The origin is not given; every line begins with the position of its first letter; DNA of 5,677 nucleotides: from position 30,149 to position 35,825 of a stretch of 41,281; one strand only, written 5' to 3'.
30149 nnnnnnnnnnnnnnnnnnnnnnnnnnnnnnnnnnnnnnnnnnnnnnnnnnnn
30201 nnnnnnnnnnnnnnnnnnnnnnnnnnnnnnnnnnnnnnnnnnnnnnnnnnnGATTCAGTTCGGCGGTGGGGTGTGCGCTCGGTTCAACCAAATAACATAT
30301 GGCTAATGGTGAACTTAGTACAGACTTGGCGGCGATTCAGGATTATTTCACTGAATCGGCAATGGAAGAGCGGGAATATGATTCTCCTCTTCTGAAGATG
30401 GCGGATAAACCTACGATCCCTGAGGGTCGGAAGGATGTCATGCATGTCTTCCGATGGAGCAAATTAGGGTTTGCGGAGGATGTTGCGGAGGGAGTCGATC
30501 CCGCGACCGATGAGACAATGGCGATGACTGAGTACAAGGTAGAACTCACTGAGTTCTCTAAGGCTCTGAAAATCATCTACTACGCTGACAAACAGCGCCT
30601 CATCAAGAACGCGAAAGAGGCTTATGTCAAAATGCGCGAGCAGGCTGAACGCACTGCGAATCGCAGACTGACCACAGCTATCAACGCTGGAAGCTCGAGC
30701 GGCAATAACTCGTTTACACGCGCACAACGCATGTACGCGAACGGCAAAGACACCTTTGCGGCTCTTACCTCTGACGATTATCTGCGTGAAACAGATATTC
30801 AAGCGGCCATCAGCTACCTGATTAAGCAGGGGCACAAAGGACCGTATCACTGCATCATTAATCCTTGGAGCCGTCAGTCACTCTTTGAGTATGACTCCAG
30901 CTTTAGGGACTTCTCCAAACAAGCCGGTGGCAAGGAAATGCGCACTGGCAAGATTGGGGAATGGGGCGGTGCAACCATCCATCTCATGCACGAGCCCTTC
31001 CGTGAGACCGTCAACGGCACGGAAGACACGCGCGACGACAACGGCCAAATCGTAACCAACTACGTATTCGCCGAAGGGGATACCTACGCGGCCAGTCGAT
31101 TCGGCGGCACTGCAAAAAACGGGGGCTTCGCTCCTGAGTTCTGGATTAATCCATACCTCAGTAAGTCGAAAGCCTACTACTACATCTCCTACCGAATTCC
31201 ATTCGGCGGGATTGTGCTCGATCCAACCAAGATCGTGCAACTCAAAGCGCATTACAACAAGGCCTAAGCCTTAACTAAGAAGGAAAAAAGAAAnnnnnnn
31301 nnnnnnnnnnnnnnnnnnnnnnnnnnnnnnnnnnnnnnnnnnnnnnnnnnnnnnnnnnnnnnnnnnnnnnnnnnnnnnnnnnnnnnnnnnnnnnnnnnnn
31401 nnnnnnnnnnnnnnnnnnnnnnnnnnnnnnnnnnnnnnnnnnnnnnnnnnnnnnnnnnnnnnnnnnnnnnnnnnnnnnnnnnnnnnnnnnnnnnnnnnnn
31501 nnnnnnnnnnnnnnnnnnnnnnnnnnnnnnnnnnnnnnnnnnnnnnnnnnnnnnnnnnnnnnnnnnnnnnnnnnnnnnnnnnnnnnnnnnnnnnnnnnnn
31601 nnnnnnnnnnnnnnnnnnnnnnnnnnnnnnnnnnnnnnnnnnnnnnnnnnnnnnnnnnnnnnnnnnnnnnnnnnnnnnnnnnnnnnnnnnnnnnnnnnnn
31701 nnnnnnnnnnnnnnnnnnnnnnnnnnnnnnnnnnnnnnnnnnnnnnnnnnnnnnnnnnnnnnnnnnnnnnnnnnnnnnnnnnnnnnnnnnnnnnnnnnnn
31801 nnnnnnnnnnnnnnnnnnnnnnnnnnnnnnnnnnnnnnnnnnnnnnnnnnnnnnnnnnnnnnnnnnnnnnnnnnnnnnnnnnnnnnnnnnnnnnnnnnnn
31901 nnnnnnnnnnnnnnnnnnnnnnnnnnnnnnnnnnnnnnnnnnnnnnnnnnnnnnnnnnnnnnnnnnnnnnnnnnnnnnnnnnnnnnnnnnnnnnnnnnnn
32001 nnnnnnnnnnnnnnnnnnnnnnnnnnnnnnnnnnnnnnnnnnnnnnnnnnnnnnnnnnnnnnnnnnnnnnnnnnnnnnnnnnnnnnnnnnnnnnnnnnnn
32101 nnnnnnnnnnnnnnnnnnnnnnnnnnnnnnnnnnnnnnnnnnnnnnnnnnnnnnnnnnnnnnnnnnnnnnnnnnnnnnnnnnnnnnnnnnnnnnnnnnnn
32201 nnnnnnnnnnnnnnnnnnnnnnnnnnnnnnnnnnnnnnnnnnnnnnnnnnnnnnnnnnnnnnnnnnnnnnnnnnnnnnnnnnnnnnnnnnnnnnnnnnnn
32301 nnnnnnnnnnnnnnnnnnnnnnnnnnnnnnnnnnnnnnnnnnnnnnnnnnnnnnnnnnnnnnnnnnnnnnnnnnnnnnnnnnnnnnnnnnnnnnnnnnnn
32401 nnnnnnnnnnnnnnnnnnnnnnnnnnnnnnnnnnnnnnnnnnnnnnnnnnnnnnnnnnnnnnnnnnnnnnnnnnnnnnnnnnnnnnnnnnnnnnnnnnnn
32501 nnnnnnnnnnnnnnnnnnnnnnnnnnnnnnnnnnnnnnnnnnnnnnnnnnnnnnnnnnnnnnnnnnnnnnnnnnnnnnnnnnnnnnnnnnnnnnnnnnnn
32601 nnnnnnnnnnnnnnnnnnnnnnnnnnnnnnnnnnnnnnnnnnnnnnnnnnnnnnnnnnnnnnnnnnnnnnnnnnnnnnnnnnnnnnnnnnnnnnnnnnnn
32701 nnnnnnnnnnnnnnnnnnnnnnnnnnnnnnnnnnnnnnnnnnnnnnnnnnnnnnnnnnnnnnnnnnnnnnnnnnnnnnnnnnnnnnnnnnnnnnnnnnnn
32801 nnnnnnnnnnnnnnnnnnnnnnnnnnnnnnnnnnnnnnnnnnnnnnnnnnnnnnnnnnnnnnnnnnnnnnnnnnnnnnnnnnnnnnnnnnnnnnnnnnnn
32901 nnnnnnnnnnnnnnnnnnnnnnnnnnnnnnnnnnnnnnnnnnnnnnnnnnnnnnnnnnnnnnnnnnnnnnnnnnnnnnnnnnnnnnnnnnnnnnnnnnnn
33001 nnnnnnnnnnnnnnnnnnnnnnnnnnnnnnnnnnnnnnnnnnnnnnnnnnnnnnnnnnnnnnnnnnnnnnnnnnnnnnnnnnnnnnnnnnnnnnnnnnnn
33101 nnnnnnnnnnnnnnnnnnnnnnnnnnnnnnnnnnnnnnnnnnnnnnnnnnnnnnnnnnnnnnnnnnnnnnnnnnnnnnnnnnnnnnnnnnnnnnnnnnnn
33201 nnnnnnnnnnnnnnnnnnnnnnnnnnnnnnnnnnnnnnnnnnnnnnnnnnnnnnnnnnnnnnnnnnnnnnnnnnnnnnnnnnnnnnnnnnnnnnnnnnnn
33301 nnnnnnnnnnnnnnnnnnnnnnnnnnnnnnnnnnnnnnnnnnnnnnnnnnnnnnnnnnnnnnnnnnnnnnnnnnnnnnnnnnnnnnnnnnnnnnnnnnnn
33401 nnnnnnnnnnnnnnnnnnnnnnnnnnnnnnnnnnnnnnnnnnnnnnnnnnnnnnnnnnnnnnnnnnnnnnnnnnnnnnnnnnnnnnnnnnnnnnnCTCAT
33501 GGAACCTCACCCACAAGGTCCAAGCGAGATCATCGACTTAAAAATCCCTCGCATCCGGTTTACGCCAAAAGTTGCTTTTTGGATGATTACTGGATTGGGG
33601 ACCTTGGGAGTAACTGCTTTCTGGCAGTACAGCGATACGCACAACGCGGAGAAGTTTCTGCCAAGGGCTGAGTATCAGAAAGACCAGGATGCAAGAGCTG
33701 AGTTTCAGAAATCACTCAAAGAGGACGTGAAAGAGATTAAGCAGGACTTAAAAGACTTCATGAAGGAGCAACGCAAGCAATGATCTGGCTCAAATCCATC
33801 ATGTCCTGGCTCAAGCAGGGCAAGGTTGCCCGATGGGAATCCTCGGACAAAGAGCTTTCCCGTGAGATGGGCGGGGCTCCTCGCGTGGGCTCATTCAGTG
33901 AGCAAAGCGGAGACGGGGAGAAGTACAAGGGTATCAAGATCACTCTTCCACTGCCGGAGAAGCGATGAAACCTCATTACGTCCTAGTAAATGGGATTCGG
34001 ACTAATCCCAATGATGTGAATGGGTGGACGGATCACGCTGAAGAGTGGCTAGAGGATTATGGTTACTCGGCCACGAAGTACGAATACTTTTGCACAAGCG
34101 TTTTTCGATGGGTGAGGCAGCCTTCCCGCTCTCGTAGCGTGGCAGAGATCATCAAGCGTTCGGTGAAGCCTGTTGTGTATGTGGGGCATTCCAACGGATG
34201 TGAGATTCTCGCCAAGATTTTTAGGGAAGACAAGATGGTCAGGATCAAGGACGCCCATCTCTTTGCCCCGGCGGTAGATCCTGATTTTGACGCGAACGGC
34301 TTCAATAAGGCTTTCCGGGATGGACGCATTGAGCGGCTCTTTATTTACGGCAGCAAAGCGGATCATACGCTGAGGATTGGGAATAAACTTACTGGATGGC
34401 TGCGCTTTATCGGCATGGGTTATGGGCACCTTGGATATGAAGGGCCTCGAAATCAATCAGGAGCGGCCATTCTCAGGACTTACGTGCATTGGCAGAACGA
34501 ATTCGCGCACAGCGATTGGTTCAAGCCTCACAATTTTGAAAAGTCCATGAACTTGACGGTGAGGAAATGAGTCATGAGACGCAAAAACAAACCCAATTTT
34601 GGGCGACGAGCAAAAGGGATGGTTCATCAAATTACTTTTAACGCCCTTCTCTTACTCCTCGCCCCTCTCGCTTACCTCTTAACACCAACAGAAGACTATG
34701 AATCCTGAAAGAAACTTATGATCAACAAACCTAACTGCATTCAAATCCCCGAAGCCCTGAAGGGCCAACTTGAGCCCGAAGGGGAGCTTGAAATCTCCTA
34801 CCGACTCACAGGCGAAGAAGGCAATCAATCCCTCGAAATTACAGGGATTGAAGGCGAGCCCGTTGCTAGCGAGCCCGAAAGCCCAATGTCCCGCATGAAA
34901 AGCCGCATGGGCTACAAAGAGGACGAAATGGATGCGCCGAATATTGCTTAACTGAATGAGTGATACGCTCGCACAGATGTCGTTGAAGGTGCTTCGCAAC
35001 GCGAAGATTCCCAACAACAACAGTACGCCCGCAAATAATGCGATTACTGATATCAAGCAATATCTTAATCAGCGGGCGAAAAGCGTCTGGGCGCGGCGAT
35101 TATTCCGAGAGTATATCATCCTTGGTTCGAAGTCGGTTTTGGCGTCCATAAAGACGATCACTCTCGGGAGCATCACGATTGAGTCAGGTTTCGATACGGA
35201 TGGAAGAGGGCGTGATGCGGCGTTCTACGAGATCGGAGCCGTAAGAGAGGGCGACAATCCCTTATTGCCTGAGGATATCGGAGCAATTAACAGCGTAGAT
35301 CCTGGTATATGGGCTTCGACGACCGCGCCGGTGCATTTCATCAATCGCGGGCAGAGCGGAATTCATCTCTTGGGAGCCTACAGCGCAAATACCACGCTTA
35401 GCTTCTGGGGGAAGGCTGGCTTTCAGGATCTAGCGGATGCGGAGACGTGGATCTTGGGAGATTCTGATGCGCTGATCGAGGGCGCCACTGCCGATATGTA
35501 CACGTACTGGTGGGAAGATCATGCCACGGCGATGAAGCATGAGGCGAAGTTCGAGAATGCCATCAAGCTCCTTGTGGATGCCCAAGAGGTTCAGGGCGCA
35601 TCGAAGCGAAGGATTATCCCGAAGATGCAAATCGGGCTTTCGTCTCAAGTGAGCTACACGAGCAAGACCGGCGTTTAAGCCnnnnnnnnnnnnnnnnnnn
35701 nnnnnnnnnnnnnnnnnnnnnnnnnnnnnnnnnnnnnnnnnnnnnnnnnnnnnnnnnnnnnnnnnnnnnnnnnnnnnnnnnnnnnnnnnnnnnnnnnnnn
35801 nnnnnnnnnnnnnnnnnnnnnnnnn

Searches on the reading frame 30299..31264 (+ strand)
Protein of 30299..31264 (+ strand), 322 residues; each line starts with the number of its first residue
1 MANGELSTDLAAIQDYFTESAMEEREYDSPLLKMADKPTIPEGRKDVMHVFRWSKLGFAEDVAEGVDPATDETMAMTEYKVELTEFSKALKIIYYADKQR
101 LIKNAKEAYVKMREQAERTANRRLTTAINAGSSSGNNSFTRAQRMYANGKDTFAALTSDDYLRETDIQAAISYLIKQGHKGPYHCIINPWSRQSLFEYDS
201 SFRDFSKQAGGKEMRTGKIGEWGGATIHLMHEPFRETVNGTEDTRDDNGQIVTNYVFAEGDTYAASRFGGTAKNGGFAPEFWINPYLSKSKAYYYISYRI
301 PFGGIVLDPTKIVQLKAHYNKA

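Call 22: search_protein_families(library=pfam, proteins=[window:30299-31264:+], max_evalue=0.01)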
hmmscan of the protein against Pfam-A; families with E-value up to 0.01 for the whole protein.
window:30299-31264:+ (322 aa): 0 families

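Call 23: search_protein_families(library=phrogs, proteins=[window:30299-31264:+], max_evalue=0.001)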
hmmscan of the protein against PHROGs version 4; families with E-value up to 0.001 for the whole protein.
window:30299-31264:+ (322 aa): 1 family
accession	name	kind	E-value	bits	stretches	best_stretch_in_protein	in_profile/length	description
phrog_1357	-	head and packaging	0.00048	20.2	1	12-227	32-254/356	major head protein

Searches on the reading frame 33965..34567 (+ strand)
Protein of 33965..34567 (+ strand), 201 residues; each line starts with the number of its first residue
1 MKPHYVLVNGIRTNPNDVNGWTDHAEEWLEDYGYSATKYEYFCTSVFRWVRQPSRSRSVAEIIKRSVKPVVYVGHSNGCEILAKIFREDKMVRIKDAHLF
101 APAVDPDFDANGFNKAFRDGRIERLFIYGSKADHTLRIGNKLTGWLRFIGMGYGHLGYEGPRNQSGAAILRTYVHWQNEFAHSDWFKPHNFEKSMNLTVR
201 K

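Call 22: search_protein_families(library=pfam, proteins=[window:33965-34567:+], max_evalue=0.01)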
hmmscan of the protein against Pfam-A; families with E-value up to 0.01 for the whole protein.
window:33965-34567:+ (201 aa): 2 families
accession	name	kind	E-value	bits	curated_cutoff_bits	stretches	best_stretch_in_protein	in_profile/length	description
PF06821.19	Ser_hydrolase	-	0.0032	17.9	22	1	58-104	45-92/172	Serine hydrolase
PF05990.18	DUF900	-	0.0084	16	20.5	1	65-145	91-176/232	Alpha/beta hydrolase of unknown function (DUF900)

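Call 23: search_protein_families(library=phrogs, proteins=[window:33965-34567:+], max_evalue=0.001)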
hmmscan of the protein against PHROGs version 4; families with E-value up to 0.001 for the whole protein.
window:33965-34567:+ (201 aa): 0 families

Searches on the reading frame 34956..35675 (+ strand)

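Call 89: search_protein_families(library=pfam, proteins=[window:34956-35675:+], max_evalue=0.001)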
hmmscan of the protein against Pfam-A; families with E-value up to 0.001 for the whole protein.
window:34956-35675:+ (240 aa): 1 family
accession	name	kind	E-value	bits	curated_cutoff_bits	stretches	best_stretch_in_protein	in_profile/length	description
PF24175.2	SU10_adaptor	-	5.3e-06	27.5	27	1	29-213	18-188/194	SU10 adaptor protein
